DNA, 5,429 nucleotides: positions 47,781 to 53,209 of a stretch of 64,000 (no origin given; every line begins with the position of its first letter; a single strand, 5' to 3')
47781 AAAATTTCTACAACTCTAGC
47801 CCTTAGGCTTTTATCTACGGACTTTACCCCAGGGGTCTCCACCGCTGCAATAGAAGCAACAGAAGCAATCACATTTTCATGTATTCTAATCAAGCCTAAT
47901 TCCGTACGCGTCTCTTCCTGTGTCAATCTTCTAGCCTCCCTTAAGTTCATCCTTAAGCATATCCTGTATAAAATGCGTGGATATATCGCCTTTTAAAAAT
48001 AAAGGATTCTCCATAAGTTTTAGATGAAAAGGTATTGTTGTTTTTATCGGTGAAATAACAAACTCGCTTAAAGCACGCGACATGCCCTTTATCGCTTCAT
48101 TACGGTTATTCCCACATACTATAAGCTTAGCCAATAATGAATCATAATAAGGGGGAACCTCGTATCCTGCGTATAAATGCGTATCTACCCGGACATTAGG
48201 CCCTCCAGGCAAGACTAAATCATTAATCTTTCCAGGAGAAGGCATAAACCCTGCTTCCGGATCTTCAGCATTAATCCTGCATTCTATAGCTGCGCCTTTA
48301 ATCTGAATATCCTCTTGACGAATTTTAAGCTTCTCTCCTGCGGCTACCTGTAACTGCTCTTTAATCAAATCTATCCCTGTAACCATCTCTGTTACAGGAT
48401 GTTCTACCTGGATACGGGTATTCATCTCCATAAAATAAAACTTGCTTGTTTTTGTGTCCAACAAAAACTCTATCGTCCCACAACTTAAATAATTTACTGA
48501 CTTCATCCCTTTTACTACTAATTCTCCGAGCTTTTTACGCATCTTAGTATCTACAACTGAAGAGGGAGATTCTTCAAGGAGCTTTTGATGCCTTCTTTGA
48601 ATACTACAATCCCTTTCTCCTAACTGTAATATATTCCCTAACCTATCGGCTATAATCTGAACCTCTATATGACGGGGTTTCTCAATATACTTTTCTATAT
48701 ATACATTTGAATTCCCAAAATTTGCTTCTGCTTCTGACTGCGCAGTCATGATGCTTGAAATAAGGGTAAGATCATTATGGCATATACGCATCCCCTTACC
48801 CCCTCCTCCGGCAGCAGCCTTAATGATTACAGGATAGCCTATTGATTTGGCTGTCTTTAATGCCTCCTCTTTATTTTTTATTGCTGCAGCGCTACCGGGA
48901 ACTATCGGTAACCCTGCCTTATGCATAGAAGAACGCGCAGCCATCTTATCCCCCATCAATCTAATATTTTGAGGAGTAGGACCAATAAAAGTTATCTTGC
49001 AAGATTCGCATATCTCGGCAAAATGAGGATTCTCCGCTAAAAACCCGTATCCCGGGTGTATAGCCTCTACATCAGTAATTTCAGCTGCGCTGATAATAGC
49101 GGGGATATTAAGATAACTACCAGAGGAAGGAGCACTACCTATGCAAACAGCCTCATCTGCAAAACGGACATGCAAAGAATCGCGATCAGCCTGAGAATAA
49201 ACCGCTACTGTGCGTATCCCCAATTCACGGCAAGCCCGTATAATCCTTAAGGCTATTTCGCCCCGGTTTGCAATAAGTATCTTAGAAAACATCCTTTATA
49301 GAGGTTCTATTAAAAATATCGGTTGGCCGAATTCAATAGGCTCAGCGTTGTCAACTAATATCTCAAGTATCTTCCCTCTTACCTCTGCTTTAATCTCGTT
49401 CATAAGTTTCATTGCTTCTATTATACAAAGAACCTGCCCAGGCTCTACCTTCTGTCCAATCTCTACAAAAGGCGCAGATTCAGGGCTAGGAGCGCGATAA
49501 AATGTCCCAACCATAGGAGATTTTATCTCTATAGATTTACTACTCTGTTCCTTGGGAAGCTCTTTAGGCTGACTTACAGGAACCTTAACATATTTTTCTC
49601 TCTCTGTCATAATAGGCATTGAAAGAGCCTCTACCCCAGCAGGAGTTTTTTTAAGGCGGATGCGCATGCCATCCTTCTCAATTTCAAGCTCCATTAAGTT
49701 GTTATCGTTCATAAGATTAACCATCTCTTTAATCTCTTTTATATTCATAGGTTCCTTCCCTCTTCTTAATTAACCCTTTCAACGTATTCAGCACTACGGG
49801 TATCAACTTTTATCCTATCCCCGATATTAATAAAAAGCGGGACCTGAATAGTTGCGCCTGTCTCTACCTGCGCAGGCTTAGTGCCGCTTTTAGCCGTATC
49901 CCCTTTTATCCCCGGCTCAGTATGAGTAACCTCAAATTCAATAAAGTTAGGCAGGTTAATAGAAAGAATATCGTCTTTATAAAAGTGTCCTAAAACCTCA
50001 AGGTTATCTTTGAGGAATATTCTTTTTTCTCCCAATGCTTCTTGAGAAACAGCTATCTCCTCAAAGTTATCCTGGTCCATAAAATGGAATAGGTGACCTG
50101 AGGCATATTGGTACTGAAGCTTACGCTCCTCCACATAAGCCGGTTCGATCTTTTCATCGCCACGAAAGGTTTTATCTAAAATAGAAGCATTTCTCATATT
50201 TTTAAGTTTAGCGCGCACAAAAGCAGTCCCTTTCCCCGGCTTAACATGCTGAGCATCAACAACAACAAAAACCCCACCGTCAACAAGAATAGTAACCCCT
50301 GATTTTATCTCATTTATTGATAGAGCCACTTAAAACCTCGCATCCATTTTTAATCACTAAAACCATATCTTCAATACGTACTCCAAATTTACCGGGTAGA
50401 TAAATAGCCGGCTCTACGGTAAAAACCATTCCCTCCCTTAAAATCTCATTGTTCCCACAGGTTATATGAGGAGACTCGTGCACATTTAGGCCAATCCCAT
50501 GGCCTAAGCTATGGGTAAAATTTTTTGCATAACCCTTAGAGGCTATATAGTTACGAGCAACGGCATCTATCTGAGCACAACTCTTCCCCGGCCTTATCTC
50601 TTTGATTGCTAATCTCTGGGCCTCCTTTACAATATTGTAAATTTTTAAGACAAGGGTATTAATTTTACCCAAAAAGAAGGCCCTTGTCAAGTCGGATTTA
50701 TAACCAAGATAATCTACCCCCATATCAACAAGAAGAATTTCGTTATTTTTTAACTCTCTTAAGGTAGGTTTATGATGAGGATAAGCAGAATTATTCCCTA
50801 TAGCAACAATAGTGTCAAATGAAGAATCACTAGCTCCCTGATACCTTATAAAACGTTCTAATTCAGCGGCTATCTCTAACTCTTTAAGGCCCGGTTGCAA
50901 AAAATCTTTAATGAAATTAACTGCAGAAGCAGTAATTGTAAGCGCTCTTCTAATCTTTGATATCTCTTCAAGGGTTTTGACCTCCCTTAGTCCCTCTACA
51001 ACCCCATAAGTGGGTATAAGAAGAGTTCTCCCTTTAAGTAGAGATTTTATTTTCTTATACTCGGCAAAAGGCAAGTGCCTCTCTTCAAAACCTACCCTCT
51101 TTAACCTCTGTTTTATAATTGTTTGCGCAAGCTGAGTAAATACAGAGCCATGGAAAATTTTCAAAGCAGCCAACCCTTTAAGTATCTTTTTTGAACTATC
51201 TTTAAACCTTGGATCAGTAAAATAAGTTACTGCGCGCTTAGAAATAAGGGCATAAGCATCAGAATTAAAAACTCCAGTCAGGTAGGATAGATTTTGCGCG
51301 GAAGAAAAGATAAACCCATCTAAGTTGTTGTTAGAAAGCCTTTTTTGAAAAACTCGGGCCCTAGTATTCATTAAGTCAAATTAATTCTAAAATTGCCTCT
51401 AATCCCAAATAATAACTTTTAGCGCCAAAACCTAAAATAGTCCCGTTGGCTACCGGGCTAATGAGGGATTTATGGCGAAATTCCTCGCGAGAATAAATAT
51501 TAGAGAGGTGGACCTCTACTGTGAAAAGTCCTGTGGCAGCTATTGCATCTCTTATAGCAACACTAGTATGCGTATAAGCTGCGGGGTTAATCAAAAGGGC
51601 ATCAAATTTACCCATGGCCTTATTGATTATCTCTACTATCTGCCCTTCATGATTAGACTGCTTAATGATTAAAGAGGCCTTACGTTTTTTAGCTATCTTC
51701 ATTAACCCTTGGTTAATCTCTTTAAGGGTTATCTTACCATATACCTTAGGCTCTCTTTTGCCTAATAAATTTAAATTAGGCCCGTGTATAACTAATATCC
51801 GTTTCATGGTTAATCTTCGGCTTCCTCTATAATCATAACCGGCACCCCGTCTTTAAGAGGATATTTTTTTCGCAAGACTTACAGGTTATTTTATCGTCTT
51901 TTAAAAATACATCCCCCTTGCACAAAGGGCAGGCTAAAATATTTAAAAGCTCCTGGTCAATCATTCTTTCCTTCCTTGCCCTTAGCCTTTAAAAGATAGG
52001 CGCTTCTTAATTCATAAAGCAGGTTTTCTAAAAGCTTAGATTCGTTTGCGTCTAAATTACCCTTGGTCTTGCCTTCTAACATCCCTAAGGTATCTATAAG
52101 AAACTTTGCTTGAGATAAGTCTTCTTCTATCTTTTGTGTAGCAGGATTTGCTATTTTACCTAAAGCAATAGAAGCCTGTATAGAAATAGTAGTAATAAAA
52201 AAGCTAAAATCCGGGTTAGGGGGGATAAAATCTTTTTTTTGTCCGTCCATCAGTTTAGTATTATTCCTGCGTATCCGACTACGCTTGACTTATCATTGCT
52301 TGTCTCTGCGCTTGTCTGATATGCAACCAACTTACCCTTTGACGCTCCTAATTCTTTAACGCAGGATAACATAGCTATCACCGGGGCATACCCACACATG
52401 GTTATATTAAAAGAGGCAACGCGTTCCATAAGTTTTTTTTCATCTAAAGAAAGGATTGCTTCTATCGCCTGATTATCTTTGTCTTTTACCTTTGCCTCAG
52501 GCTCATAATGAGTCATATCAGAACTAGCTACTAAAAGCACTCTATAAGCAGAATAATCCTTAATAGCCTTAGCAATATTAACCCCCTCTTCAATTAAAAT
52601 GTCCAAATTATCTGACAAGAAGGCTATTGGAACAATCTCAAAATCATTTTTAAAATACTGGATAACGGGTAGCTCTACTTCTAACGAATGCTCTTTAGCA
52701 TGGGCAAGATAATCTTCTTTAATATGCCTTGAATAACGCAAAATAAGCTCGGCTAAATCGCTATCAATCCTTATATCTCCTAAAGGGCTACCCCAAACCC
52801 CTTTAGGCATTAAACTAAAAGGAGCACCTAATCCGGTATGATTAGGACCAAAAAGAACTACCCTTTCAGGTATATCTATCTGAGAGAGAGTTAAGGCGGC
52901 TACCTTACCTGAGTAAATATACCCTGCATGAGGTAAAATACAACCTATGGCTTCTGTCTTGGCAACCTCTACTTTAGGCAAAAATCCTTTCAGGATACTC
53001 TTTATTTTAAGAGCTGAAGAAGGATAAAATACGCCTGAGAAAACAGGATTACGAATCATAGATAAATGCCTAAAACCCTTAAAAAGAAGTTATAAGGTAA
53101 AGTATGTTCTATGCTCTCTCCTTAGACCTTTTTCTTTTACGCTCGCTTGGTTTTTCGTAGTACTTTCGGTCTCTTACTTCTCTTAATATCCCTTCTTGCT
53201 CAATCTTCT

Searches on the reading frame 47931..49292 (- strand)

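Call 28: search_protein_families(library=pfam, proteins=[window:47931-49292:-])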
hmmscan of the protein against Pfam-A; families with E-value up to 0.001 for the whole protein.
window:47931-49292:- (453 aa): 6 families
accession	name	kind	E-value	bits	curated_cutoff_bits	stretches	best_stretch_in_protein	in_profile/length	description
PF02786.22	CPSase_L_D2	-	6.3e-79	264.8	19.8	1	115-323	1-209/211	Carbamoyl-phosphate synthase L chain, ATP binding domain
PF00289.28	Biotin_carb_N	-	1.4e-46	158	25.5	1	1-110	1-110/110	Biotin carboxylase, N-terminal domain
PF02785.25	Biotin_carb_C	-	3.5e-41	140.1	32.4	1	337-443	1-107/108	Biotin carboxylase C-terminal domain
PF07478.18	Dala_Dala_lig_C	-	6.2e-10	39.4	24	1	125-292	4-174/204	D-ala D-ala ligase C-terminus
PF02222.28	ATP-grasp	-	9.1e-08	32.4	27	1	135-293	13-162/179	ATP-grasp domain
PF08443.16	RimK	-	0.00011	22.2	21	1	130-312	16-183/188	RimK-like ATP-grasp domain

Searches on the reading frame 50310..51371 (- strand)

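Call 27: search_protein_families(library=pfam, proteins=[window:50310-51371:-])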
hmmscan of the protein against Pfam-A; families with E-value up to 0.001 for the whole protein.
window:50310-51371:- (353 aa): 2 families
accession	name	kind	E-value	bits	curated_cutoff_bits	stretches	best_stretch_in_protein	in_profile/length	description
PF00557.29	Peptidase_M24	-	5.2e-68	229.3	23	1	139-339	2-206/208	Metallopeptidase family M24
PF01321.24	Creatinase_N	-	6.5e-17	62.7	22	1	8-131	5-128/128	Creatinase/Prolidase N-terminal domain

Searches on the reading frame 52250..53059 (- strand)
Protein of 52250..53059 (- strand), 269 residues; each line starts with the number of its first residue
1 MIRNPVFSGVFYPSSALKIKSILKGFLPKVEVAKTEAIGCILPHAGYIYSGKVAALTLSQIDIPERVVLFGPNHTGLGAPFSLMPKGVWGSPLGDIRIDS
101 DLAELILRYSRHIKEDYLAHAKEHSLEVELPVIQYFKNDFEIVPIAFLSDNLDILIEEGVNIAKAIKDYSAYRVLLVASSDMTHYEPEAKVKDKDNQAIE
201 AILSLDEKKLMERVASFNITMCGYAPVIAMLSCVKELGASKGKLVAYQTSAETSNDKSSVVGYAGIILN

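Call 27: search_protein_families(library=pfam, proteins=[window:52250-53059:-])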
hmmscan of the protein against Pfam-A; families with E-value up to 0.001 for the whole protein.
window:52250-53059:- (269 aa): 1 family
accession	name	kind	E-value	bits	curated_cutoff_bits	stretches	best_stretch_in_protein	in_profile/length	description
PF01875.22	Memo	-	1.6e-70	237.9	27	1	5-266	2-268/269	Memo-like protein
